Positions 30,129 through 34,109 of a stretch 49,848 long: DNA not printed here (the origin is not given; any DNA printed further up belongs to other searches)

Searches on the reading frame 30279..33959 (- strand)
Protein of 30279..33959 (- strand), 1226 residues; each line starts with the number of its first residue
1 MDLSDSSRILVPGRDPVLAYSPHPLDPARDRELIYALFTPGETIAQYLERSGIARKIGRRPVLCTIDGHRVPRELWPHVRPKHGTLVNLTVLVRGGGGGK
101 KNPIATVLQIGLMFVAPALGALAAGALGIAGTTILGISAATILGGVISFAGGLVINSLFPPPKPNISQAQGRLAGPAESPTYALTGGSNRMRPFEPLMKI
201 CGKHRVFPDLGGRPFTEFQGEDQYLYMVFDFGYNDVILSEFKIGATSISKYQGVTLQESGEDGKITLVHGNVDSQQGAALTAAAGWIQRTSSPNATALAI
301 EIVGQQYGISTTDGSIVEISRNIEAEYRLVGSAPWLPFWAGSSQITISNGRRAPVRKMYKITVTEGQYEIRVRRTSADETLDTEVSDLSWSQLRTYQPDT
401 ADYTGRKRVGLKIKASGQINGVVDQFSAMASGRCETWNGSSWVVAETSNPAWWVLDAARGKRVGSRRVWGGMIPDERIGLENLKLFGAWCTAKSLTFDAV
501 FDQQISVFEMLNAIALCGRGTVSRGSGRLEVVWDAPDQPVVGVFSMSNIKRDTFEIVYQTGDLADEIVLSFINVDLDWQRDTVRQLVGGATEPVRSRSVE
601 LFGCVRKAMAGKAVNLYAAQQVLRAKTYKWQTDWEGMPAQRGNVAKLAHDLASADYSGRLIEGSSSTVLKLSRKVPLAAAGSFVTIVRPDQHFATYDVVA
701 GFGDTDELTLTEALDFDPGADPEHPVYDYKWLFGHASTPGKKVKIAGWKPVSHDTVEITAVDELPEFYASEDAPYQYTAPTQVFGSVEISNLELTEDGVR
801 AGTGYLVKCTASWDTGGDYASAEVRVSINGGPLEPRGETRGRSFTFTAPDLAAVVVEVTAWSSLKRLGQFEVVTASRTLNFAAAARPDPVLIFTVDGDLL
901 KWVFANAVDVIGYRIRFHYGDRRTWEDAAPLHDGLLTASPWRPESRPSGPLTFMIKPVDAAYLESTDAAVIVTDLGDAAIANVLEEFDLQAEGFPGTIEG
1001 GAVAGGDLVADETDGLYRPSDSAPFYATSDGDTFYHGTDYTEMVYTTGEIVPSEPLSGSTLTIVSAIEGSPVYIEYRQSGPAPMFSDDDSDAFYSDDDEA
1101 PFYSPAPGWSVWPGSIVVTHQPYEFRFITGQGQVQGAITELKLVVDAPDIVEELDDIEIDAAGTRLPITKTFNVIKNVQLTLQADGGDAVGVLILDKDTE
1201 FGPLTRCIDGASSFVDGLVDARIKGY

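Call 78: search_protein_families(library=phrogs, proteins=[window:30279-33959:-], max_evalue=0.00001)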
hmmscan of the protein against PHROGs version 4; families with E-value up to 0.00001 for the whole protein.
window:30279-33959:- (1226 aa): 3 families
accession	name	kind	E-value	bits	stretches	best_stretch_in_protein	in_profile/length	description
phrog_31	-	tail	1.4e-106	358.8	1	37-968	115-1055/1565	central tail fiber J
phrog_469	-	tail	1.6e-57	196.2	2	294-775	415-899/903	tail protein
phrog_23466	-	unknown function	2.3e-06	27.7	1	485-775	58-353/358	-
